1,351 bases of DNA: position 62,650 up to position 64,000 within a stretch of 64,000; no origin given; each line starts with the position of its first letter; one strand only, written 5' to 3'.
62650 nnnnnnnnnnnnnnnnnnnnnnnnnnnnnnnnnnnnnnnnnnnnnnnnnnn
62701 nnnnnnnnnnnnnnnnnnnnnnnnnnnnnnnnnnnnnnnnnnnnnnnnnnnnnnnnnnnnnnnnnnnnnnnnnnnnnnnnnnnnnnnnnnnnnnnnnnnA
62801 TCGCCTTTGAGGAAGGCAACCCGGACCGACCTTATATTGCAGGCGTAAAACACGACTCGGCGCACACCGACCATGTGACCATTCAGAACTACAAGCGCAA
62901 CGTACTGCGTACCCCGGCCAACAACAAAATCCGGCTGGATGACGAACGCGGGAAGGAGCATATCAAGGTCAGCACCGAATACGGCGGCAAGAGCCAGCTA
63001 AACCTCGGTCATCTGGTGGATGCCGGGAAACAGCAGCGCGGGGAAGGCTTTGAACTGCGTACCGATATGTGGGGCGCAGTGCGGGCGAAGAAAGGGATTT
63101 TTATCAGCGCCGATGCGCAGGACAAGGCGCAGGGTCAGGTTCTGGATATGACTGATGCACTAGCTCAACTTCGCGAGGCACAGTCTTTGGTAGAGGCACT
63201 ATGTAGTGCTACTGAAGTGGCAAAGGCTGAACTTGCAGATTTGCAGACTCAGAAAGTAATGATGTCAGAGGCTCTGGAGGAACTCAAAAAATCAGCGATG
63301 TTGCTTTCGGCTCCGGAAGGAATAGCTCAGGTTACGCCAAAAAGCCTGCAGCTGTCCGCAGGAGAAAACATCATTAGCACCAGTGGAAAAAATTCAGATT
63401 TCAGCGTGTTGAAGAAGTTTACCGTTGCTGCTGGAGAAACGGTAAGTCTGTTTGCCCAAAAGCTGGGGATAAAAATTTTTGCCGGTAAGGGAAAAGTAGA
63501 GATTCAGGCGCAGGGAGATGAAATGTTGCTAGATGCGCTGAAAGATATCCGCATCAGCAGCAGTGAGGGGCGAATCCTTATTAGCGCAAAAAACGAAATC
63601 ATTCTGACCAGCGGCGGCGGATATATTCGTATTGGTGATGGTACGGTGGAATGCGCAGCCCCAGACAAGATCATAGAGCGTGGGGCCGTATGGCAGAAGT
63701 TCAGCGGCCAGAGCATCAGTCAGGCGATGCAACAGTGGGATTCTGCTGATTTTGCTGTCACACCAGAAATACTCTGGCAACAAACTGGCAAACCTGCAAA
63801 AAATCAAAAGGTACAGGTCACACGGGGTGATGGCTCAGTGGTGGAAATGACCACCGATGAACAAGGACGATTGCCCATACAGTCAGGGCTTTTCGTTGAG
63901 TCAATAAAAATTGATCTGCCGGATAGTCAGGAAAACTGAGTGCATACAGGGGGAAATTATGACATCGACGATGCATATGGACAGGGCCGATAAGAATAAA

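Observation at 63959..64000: Unidentified gene starting right after vgrG: candidate adaptor or effector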

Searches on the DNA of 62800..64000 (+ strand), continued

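Call 35: search_dna_similar(query=L001:15656-15725:+, collection=ecoli_genomes, mode=near, max_rows=60, rows=spread)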
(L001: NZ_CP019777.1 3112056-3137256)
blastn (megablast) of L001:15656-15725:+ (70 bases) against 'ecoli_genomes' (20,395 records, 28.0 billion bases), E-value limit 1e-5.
Records with a match: 135; places in all: 135; records where one place covers at least 80% of the query: 135.
Genomes with a match: 135 of 5426; with a place that covers at least 80% of the query: 135. Places per genome that has any: lowest 1, median 1, highest 1. On chromosomes: 135 places; on plasmids: 0.
Best place of each record, by identity: >=99% 129; 95-99% 6.
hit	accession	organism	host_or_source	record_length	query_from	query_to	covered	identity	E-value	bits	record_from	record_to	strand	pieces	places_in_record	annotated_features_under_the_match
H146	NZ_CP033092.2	Escherichia coli DSM 30083 = JCM 1649 = ATCC 11775 strain ...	-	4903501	1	70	100%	100.0%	6e-28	130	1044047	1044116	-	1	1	hypothetical protein | T6SS immunity protein Tli4 family protein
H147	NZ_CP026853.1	Escherichia coli strain MS7163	Homo sapiens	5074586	1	70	100%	100.0%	6e-28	130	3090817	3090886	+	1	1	hypothetical protein | T6SS immunity protein Tli4 family protein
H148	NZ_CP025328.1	Escherichia coli strain ExPEC XM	Duck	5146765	1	70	100%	100.0%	6e-28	130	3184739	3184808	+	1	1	hypothetical protein | T6SS immunity protein Tli4 family protein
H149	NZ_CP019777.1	Escherichia coli NU14 strain NU14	Homo sapiens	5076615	1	70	100%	100.0%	6e-28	130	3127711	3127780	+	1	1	hypothetical protein | T6SS immunity protein Tli4 family protein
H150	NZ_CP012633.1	Escherichia coli strain SF-166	Homo sapiens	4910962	1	70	100%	100.0%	6e-28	130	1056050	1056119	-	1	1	hypothetical protein | T6SS immunity protein Tli4 family protein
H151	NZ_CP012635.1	Escherichia coli strain SF-088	Homo sapiens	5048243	1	70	100%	100.0%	6e-28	130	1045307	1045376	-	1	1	hypothetical protein | T6SS immunity protein Tli4 family protein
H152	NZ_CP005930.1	Escherichia coli APEC IMT5155 strain APEC IMT5155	chicken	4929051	1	70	100%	100.0%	6e-28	130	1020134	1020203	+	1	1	T6SS immunity protein Tli4 family protein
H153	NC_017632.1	Escherichia coli UM146 strain UM146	-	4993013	1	70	100%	100.0%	6e-28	130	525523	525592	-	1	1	hypothetical protein | T6SS immunity protein Tli4 family protein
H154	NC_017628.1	Escherichia coli IHE3034 strain IHE3034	-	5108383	1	70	100%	100.0%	6e-28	130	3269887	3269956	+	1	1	hypothetical protein | T6SS immunity protein Tli4 family protein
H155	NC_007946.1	Escherichia coli UTI89 strain UTI89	-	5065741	1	70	100%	100.0%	6e-28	130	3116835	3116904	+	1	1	hypothetical protein | T6SS immunity protein Tli4 family protein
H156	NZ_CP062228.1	Escherichia coli strain UTI89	Homo sapiens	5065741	1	70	100%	100.0%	6e-28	130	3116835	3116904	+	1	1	hypothetical protein | T6SS immunity protein Tli4 family protein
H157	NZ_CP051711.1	Escherichia coli strain SCU-123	Homo sapiens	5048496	1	70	100%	100.0%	6e-28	130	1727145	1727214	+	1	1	hypothetical protein | T6SS immunity protein Tli4 family protein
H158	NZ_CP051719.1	Escherichia coli strain SCU-116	Homo sapiens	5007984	1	70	100%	100.0%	6e-28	130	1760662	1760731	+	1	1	hypothetical protein | T6SS immunity protein Tli4 family protein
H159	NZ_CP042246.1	Escherichia coli strain PU-1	Swine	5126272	1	70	100%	100.0%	6e-28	130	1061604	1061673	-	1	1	hypothetical protein | T6SS immunity protein Tli4 family protein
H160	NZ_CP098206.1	Escherichia coli strain Z0117EC0054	Canis lupus familiaris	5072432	1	70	100%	100.0%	6e-28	130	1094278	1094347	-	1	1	hypothetical protein | T6SS immunity protein Tli4 family protein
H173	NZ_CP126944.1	Escherichia coli O1:K1:H7 strain APEC E16002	Gallus gallus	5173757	1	70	100%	100.0%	6e-28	130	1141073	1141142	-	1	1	hypothetical protein | T6SS immunity protein Tli4 family protein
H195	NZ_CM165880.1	Escherichia coli strain N66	Homo sapiens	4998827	1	70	100%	100.0%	6e-28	130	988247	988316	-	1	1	T6SS immunity protein Tli4 family protein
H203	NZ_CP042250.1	Escherichia coli strain BCE049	Dairy cow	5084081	1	70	100%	98.6%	1e-25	122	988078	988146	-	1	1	T6SS immunity protein Tli4 family protein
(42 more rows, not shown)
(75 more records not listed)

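Call 48: get_annotated_region(hit=H152, flank=3000)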
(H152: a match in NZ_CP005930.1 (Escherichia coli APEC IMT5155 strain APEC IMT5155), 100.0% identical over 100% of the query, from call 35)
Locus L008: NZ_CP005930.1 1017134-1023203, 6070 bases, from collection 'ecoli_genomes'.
description: Escherichia coli APEC IMT5155 chromosome, complete genome
organism: Escherichia coli APEC IMT5155 strain APEC IMT5155 (NCBI taxid 1329907)
replicon: chromosome; assembly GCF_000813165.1
host: chicken; source: -; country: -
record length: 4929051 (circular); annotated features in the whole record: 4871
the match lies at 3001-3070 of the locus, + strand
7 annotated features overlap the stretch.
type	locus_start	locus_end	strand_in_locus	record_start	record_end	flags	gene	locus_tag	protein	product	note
CDS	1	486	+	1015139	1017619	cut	-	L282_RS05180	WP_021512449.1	DUF2345 domain-containing protein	-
CDS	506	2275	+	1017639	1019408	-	-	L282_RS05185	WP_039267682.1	esterase/lipase family protein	-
CDS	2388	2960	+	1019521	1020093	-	-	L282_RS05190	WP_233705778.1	hypothetical protein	-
CDS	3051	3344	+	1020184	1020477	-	-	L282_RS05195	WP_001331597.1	T6SS immunity protein Tli4 family protein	-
CDS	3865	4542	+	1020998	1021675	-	tnpA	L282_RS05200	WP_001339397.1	IS66-like element accessory protein TnpA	-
CDS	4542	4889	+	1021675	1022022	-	tnpB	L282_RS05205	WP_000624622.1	IS66 family insertion sequence element accessory protein TnpB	TnpB, as the term is used for proteins encoded by IS66 family insertion elements, is considered an accessory protein, ...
CDS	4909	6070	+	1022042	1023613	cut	tnpC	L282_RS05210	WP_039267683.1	IS66 family transposase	-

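Call 49: get_annotated_region(hit=H195, flank=3000)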
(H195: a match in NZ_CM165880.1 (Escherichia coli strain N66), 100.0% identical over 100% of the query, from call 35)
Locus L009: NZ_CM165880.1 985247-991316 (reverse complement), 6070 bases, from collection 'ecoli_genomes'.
description: Escherichia coli strain N66 chromosome, whole genome shotgun sequence
organism: Escherichia coli strain N66 (NCBI taxid 562)
replicon: chromosome; assembly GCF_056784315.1
host: Homo sapiens; source: CSF; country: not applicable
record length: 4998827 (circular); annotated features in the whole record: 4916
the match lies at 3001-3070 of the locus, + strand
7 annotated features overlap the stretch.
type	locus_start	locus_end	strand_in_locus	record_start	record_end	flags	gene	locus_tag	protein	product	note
CDS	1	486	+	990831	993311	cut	-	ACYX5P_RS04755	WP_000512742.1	DUF2345 domain-containing protein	-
CDS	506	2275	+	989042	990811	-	-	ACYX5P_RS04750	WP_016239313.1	esterase/lipase family protein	-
CDS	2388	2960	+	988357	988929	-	-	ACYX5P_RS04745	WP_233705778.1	hypothetical protein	-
CDS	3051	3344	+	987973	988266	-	-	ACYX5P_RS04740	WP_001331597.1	T6SS immunity protein Tli4 family protein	-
CDS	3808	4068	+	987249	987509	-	-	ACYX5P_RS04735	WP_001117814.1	PAAR domain-containing protein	-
CDS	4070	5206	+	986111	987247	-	-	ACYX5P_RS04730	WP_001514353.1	hypothetical protein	-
CDS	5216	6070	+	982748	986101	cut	-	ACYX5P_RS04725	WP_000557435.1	ImcF-related family protein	-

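Call 85: get_annotated_region(hit=H203, flank=3000)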
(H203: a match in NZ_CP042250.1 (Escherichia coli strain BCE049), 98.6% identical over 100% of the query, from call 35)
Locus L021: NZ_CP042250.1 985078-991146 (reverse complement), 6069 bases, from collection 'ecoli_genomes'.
description: Escherichia coli strain BCE049 chromosome, complete genome
organism: Escherichia coli strain BCE049 (NCBI taxid 562)
replicon: chromosome; assembly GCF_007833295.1
host: Dairy cow; source: milk from dairy cow with acute mastitis; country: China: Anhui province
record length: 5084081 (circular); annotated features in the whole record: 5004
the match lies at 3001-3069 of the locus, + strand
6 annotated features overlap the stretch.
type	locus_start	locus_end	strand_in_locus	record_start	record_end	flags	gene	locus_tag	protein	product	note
CDS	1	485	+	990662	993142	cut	-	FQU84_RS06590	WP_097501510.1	DUF2345 domain-containing protein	-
CDS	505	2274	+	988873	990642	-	-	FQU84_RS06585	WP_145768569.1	esterase/lipase family protein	-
CDS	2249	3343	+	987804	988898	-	-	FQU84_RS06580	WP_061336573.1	T6SS immunity protein Tli4 family protein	-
CDS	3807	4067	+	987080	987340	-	-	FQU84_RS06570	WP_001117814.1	PAAR domain-containing protein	-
CDS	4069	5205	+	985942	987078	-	-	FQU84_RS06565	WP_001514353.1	hypothetical protein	-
CDS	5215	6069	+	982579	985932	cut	-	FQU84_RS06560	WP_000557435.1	ImcF-related family protein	-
